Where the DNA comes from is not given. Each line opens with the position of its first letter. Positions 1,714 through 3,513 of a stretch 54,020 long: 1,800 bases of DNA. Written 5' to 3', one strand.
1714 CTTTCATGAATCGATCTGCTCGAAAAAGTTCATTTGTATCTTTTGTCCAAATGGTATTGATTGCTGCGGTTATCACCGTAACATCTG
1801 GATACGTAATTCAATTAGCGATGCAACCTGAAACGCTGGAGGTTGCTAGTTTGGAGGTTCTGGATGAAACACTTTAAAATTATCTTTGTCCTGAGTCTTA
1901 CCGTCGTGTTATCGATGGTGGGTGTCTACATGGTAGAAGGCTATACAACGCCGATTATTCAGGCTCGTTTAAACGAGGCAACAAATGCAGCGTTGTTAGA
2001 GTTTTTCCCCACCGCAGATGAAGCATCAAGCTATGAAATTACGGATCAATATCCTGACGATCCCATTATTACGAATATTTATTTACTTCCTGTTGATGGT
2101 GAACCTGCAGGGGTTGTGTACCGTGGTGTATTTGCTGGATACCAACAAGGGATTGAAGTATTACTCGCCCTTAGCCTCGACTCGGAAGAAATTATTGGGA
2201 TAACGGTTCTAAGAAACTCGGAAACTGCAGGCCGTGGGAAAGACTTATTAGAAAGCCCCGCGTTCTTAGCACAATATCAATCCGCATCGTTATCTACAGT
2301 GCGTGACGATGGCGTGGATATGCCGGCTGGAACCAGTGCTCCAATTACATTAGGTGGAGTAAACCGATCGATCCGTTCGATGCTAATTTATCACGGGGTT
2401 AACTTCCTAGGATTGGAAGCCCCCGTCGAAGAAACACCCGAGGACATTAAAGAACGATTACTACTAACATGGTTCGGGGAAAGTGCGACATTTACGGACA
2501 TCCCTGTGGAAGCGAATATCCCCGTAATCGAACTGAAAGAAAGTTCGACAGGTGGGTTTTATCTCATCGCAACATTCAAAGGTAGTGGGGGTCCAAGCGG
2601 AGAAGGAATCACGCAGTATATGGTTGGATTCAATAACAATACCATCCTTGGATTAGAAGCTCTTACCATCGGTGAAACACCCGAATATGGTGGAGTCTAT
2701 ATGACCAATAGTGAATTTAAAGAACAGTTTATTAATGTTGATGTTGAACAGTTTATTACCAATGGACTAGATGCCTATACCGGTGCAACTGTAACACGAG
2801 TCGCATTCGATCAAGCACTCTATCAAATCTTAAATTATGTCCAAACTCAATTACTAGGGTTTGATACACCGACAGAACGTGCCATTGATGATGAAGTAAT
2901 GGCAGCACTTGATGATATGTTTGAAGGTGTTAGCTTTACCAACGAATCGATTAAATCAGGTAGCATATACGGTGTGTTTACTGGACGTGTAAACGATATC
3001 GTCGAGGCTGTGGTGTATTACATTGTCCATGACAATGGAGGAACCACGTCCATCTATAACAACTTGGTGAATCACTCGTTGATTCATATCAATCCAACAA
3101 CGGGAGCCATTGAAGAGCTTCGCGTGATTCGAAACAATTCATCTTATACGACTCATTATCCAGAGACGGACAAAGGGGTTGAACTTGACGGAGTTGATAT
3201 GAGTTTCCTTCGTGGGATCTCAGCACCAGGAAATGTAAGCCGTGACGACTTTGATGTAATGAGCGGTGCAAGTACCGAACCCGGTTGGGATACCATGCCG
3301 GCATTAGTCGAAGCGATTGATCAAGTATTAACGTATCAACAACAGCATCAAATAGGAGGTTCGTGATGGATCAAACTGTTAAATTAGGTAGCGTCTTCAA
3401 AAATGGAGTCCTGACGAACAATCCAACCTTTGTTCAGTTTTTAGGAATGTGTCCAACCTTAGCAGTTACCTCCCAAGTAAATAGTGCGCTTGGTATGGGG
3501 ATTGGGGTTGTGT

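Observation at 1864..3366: RnfG is about 2.5x normal length and carries three tandem FMN_bind-type modules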

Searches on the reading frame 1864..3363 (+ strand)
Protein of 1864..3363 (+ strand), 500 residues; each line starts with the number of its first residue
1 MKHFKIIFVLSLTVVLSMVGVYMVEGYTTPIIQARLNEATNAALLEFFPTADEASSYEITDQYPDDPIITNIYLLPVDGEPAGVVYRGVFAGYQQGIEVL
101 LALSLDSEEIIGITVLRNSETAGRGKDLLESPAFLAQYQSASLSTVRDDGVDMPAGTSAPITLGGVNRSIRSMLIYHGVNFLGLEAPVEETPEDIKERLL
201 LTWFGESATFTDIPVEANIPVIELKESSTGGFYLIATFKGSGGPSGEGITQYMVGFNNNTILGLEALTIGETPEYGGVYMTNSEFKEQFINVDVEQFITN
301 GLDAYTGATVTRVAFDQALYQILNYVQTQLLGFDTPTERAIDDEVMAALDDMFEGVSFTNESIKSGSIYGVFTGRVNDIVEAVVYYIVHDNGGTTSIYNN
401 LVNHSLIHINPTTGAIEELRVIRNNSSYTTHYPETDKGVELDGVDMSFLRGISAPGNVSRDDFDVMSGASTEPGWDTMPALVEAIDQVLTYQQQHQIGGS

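Call 3: search_protein_families(library=pfam, proteins=[window:1864-3363:+], max_evalue=1)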
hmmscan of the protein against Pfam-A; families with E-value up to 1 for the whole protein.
window:1864-3363:+ (500 aa): 2 families
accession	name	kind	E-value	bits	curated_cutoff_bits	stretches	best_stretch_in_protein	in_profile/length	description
PF04205.19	FMN_bind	-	3.2e-15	57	22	2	248-323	4-76/77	FMN-binding domain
PF23963.1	DUF7291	-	0.13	12.8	27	1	300-363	65-127/131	Family of unknown function (DUF7291)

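Call 4: search_protein_families(library=ncbifam, proteins=[window:1864-3363:+], max_evalue=1)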
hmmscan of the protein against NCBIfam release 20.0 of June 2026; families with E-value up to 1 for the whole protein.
window:1864-3363:+ (500 aa): 6 families
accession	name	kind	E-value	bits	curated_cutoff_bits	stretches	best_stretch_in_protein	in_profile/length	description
TIGR01947.1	rnfG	subfamily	2.9e-16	60.1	102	2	9-153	3-161/187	RnfABCDGE type electron transport complex subunit G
NF045876.1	RnfG_DVU2794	exception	3e-16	59.5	205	2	3-171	4-173/190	RnfABCDGE type electron transport complex subunit G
NF041840.1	rnfG_Methano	equivalog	2.3e-15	56.6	230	2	6-145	8-150/189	Rnf electron transport complex subunit RnfG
TIGR01938.1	nqrC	equivalog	0.00089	18.9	144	1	257-290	159-191/251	NADH:ubiquinone reductase (Na(+)-transporting) subunit C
NF002519.0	PRK01908.1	equivalog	0.002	17.8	178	1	54-126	61-133/209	electron transport complex subunit RsxG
NF003749.0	PRK05346.1-5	equivalog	0.029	13.7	255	0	72-141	127-196/261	Na(+)-translocating NADH-quinone reductase subunit C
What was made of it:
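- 2005..2418 (+): Module 1 (residues 48-185), the canonical RnfG position. Motif D152-S158 (DMPAGTS) is at 2317..2337. NCBIfam rnfG models align to residues 9-153 (call 4).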

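Call 7: find_homologous_proteins(query=window:1864-3363:+, max_evalue=0.001)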
Query window:1864-3363:+ (500 aa): 21 proteins with E <= 0.001 among 8000 candidates.
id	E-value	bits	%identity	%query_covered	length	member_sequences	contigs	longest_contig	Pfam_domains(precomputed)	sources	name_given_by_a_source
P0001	0.0e+0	1021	91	100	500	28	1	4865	PF04205.20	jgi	jgi:Na+-translocating ferredoxin:NAD+ oxidoreductase RnfG subunit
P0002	5.7e-294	993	88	100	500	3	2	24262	PF04205.20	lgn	-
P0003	2.4e-291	984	87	100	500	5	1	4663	PF04205.20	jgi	jgi:Na+-translocating ferredoxin:NAD+ oxidoreductase RnfG subunit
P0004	2.1e-287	971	87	100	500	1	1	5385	PF04205.20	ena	-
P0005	6.3e-189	647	58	100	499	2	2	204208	PF04205.20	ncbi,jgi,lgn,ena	-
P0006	3.5e-182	624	58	100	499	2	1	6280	PF04205.20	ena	-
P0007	4.1e-180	618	57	100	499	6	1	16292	PF04205.20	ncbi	-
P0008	5.8e-173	594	55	100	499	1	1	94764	PF04205.20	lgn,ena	-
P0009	1.2e-172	593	55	100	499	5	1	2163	PF04205.20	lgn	-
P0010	5.3e-169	581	55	100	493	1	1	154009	PF04205.20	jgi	jgi:Na+-translocating ferredoxin:NAD+ oxidoreductase RnfG subunit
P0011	5.7e-167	574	55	100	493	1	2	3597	PF04205.20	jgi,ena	jgi:Na+-translocating ferredoxin:NAD+ oxidoreductase RnfG subunit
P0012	8.2e-165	567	54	100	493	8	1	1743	PF04205.20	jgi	jgi:Na+-translocating ferredoxin:NAD+ oxidoreductase RnfG subunit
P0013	1.2e-164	566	53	100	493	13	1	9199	PF04205.20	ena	-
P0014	1.6e-162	559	53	100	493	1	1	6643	PF04205.20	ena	-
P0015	3.3e-161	555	52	100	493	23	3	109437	PF04205.20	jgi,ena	jgi:Na+-translocating ferredoxin:NAD+ oxidoreductase RnfG subunit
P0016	5.0e-158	545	51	100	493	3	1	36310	PF04205.20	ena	-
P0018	2.4e-103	364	41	70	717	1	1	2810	PF18981.7,PF04205.20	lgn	-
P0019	2.6e-98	348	34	68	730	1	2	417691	PF18981.7,PF04205.20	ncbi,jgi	-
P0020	2.4e-94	335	53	60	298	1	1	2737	PF04205.20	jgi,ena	-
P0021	2.1e-4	38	27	36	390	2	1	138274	PF04205.20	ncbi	-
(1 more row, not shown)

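Call 11: find_related_loci(query=A1, collection=genome_contigs, flank=8000)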
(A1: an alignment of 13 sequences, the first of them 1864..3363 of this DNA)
Query A1 (500 aa) in genome_contigs; peptide patterns used: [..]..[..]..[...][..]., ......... (x = any residue, [..] = any of these).
44 stretches matched a pattern; 1 encode a relative of the query (tblastn E <= 1e-3); 1 distinct loci.
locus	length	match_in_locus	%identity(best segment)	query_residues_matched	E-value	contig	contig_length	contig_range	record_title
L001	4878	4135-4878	52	1-360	2e-76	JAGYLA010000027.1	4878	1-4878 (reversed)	MAG: Bacilli bacterium isolate M30B81 27, whole genome shotgun sequence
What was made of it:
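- Tried and rejected: genome_contigs scan returned only one locus (call 11).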

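Call 12: find_encoding_contigs(protein=P0005, flank=10000, max_places=3)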
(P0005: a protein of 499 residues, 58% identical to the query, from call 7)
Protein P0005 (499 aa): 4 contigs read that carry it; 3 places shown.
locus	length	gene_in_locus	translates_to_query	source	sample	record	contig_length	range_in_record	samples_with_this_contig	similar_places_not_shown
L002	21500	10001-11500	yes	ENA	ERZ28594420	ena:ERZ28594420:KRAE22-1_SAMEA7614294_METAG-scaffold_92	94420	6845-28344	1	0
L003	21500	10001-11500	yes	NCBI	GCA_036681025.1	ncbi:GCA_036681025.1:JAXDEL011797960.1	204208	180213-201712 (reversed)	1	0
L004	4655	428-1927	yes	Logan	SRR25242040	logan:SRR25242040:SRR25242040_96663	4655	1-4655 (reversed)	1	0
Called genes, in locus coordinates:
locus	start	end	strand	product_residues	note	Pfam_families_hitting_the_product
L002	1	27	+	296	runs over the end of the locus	PF00326:Peptidase_S9 (faint)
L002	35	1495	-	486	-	PF00171:Aldedh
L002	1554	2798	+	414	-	PF00128:Alpha-amylase, PF14701:hDGE_amylase, PF00128:Alpha-amylase, PF18612:Bac_A_amyl_C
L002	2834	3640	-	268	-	PF01036:Bac_rhodopsin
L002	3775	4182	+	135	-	PF01641:SelR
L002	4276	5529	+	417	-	PF04205:FMN_bind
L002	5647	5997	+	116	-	PF10589:NADH_4Fe-4S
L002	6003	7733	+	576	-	PF00111:Fer2 (weak), PF13510:Fer2_4, PF12837:Fer4_6 (faint), PF13237:Fer4_10 (faint), PF12838:Fer4_7, PF13187:Fer4_9 (weak), PF00037:Fer4 (weak), PF02906:Fe_hyd_lg_C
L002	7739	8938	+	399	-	PF13375:RnfC_N, PF00037:Fer4 (weak), PF12838:Fer4_7, PF13183:Fer4_8, PF13237:Fer4_10, PF14697:Fer4_21, PF13187:Fer4_9 (weak), PF13534:Fer4_17 (weak), +4 more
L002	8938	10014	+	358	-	PF03116:NQR2_RnfD_RnfE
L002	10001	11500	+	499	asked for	PF04205:FMN_bind (faint)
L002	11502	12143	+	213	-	PF02508:Rnf-Nqr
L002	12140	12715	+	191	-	PF02508:Rnf-Nqr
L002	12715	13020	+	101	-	PF04060:FeS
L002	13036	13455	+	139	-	PF00581:Rhodanese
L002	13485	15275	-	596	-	PF13484:Fer4_16 (faint), PF13510:Fer2_4, PF12837:Fer4_6 (faint), PF10588:NADH-G_4Fe-4S_3, PF12838:Fer4_7, PF00037:Fer4 (weak), PF02906:Fe_hyd_lg_C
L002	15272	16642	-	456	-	PF01512:Complex1_51K, PF10531:SLBB, PF10589:NADH_4Fe-4S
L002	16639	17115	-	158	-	PF01257:2Fe-2S_thioredx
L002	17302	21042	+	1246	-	PF20578:aBig_2 (faint)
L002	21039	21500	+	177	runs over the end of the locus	PF04309:G3P_antiterm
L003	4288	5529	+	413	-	PF04205:FMN_bind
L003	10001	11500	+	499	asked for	PF04205:FMN_bind (faint)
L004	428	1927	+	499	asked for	PF04205:FMN_bind (faint)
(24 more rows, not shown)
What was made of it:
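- Checked: GGAGG lies 6 nt upstream of the ATG, and the start overlaps the end of rnfD by 14 nt, exactly as in relatives (call 12).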

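Call 13: find_encoding_contigs(protein=P0019, flank=10000, max_places=3)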
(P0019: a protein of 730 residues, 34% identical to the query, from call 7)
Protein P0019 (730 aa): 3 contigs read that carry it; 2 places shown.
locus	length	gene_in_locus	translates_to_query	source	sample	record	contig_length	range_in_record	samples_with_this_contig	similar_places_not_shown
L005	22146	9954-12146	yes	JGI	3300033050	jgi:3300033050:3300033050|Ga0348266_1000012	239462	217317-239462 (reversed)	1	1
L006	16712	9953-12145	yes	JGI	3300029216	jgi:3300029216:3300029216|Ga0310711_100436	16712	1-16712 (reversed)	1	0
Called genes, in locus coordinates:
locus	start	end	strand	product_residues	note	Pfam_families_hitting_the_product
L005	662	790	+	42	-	-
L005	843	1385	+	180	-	PF00293:NUDIX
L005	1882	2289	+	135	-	-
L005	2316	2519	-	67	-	PF12844:HTH_19, PF01381:HTH_3, PF13443:HTH_26 (weak)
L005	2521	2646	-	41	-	-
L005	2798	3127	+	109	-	-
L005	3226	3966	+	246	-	PF00665:rve, PF13683:rve_3 (weak), PF13333:rve_2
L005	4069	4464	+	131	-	PF01641:SelR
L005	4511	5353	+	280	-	PF01488:Shikimate_DH (weak), PF02826:2-Hacid_dh_C (weak), PF03446:NAD_binding_2, PF03807:F420_oxidored, PF14833:NAD_binding_11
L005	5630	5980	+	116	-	PF10589:NADH_4Fe-4S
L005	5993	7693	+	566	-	PF13510:Fer2_4, PF12797:Fer4_2 (faint), PF12837:Fer4_6 (faint), PF12838:Fer4_7, PF13187:Fer4_9 (weak), PF00037:Fer4 (weak), PF02906:Fe_hyd_lg_C, PF02256:Fe_hyd_SSU, +1 more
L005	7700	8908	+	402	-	PF13375:RnfC_N, PF00037:Fer4 (faint), PF13237:Fer4_10 (weak), PF14697:Fer4_21 (weak), PF12838:Fer4_7, PF13183:Fer4_8 (weak), PF13187:Fer4_9 (weak), PF13534:Fer4_17 (weak), +4 more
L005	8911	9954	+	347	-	PF03116:NQR2_RnfD_RnfE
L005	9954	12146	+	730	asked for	PF04205:FMN_bind (faint), PF18981:InlK_D3 (weak)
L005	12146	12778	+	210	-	PF02508:Rnf-Nqr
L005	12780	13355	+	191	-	PF02508:Rnf-Nqr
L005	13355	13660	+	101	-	PF04060:FeS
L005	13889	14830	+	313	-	PF00581:Rhodanese (faint)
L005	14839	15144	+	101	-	-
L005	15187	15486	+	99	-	-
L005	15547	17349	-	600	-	PF13510:Fer2_4, PF00037:Fer4 (faint), PF10588:NADH-G_4Fe-4S_3 (weak), PF12838:Fer4_7 (weak), PF13459:Fer4_15 (faint), PF02906:Fe_hyd_lg_C, PF02256:Fe_hyd_SSU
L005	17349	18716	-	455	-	PF01512:Complex1_51K, PF10531:SLBB, PF10589:NADH_4Fe-4S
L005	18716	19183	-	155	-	PF01257:2Fe-2S_thioredx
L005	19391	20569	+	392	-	PF02424:ApbE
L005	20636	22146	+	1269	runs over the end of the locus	PF20578:aBig_2 (faint)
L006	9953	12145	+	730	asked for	PF04205:FMN_bind (faint), PF18981:InlK_D3 (weak)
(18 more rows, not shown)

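Call 14: predict_structure(alignment_id=A1)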
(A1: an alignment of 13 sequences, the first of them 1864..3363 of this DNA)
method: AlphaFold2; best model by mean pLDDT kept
length: 500 residues; sequences in the alignment: 13
mean_pLDDT: 70.9   pTM: 0.54
mean pLDDT of the five models: 70.9, 67.9, 64.0, 57.8, 54.1
residues with pLDDT >= 90: 40; 70-90: 260; 50-70: 125; < 50: 75
segments of 3 or more residues with pLDDT < 50: 121-123, 143-161, 242-246, 272-276, 306-308, 392-400, 426-439, 467-476
pLDDT, mean of each block of 10 residues (from residue 1): 74 72 52 72 82 78 68 84 84 66 77 71 55 58 46 39 60 76 67 88 91 82 90 84 51 90 83 51 72 82 54 70 85 81 83 85 70 86 83 46 80 84 51 40 66 75 52 50 81 77
secondary structure, 60 per line:
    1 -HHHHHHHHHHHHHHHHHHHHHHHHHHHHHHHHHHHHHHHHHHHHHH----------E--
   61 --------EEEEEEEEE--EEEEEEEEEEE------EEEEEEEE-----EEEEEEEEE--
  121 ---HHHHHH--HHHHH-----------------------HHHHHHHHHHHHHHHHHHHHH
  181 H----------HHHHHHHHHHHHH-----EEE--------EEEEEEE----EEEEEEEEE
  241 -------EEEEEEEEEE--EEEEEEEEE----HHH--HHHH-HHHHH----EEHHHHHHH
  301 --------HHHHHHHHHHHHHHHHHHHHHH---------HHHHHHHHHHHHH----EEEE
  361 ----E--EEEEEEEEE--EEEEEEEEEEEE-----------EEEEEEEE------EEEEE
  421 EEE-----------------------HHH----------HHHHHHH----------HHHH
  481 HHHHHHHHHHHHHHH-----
elements in order: H2-47 E69-77 E80-90 E97-104 E110-118 H124-129 H132-136 H160-181 H192-204 E210-212 E221-227 E232-240 E248-257 E260-268 H278-281 H283-287 H294-300 H309-330 H340-352 E357-360 E368-376 E379-390 E402-409 E416-423 H460-466 H477-495
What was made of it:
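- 1864..1944 (+): N-terminal membrane anchor (residues 1-27). It is predicted as part of helix 2-47 (call 14).
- On RnfG / NqrC subunit (PF04205 FMN_bind; TIGR01947): Helix 2-47 appears in the model (call 14).
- The order of secondary-structure elements repeats three times in the model (call 14).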

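Call 18: fold_search(model_id=the predicted structure, library=pdb)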
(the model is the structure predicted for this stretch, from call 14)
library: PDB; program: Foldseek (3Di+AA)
matches with E <= 10: 603; with E <= 0.001: 8
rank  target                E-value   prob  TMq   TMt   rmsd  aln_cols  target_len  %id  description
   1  8rb8_G                1.9e-06  1.00  0.24  0.55   8.2       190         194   23  Cryo-EM structure of the NADH:ferredoxin oxidoreductase RNF from Azotobacter vinelandii, purified with 2-ME/TCEP, NADH (released 2024-06-26)
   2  8rb9_G                6.3e-06  1.00  0.24  0.56   8.2       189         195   23  Cryo-EM structure of the NADH:ferredoxin oxidoreductase RNF from Azotobacter vinelandii, NADH added (released 2024-06-26)
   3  8ahx_G                1.0e-05  1.00  0.24  0.55   8.2       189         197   23  Cryo-EM structure of the nitrogen-fixation associated NADH:ferredoxin oxidoreductase RNF from Azotobacter vinelandii (released 2023-11-01)
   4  7zc6_G                1.9e-05  1.00  0.25  0.61   7.2       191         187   22  Na+ - translocating ferredoxin: NAD+ reductase (Rnf) of C. tetanomorphum (released 2022-09-28)
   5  9eri_G                2.2e-05  1.00  0.24  0.52   6.1       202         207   19  Cryo-EM structure of sodium pumping Rnf complex from Acetobacterium woodii bound to NADH (released 2025-03-05)
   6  7xk3_C                4.1e-04  1.00  0.19  0.32  11.0       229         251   15  Cryo-EM structure of Na+-pumping NADH-ubiquinone oxidoreductase from Vibrio cholerae, state 1 (released 2022-07-20)
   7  8a1y_C                5.2e-04  1.00  0.22  0.38  11.5       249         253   18  Sodium pumping NADH-quinone oxidoreductase with inhibitor HQNO (released 2023-06-14)
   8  9u5g_C                5.8e-04  1.00  0.18  0.32   9.7       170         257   20  Cryo-EM structure of Na+-translocating NADH-ubiquinone oxidoreductase NqrC-T225Y mutant from Vibrio cholerae (released 2025-06-25)
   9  8a1u_C                1.5e-03  1.00  0.21  0.38  12.0       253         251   16  Sodium pumping NADH-quinone oxidoreductase with substrates NADH and Q2 (released 2023-09-20)
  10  8a1t_C                1.9e-03  1.00  0.20  0.37  10.0       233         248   15  Sodium pumping NADH-quinone oxidoreductase (released 2023-06-14)
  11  8evu_C                2.2e-03  1.00  0.18  0.32  12.4       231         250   15  Cryo EM structure of Vibrio cholerae NQR (released 2022-11-16)
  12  8ad0_C                2.5e-03  1.00  0.19  0.33  10.1       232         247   15  X-ray structure of Na+-NQR from Vibrio cholerae in different conformation at 3.1 A (released 2023-07-12)
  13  4xhf_B                3.0e-03  1.00  0.18  0.35   8.5       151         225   19  Crystal structure of Shewanella oneidensis NqrC (released 2015-12-16)
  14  4xa7                  4.2e-03  1.00  0.18  0.36   9.1       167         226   17  Soluble part of holo NqrC from V. harveyi (released 2015-03-18)
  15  4u9s                  1.3e-02  0.99  0.13  0.27   8.3       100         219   22  Crystal structure of NqrC from Vibrio cholerae (released 2014-12-03)
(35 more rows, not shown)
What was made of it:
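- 1864..3366 (+): rnfG, 500 aa, three FMN_bind-type modules. The full-length AlphaFold model (pLDDT 70.9) matches solved RnfG and NqrC chains (calls 14, 18).
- On RnfG / NqrC subunit (PF04205 FMN_bind; TIGR01947): Foldseek gives 8rb8_G, 8rb9_G, 8ahx_G, 7zc6_G and 9eri_G at probability 1.00 (call 18).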

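Call 35: search_solved_structures(query=window:1864-3363:+, max_evalue=1, show_alignments=4)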
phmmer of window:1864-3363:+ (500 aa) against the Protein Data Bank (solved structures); distinct sequences matched with E-value up to 1: 6.
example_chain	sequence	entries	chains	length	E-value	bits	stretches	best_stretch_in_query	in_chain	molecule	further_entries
8rb9_G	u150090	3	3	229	0.16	13.7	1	40-129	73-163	Ion-translocating oxidoreductase complex subunit G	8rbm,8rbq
8ahx_G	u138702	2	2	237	0.17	13.6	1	40-129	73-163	Ion-translocating oxidoreductase complex subunit G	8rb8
9z6y_H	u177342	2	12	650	0.53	12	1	306-379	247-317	Drt3b reverse transcriptase protein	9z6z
9uuc_A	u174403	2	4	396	0.65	11.7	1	148-183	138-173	Stilbene synthase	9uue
9uud_A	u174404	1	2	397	0.66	11.7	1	148-183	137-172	Stilbene synthase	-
9uu8_A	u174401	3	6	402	0.67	11.7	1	148-183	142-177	Stilbene synthase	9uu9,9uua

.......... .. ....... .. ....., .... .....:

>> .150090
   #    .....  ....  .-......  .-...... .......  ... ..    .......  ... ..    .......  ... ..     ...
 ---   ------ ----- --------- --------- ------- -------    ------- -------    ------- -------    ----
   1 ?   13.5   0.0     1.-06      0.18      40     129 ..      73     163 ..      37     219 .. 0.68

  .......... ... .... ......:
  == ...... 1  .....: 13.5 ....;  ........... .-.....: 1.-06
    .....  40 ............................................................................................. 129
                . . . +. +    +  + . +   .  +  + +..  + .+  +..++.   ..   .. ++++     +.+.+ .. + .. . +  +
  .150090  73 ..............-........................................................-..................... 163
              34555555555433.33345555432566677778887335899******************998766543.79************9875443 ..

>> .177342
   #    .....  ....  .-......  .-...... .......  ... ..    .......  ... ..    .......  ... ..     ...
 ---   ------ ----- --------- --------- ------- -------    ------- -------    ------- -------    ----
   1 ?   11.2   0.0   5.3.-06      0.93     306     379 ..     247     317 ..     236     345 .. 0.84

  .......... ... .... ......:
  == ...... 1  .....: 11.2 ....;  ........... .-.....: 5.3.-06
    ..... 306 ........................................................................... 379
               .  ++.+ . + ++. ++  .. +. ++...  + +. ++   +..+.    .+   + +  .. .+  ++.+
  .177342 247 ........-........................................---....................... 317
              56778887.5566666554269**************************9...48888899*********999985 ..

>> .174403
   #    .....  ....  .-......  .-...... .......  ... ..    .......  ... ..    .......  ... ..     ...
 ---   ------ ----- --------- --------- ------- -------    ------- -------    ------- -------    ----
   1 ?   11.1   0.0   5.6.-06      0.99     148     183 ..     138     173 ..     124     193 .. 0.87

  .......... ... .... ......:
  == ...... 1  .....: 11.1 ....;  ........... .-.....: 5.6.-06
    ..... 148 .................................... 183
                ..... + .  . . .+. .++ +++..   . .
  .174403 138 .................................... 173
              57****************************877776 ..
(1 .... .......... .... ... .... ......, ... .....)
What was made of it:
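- Checked: Solved RnfG chains are 187-237 aa (calls 18, 35), so about 2.5x normal length is right.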
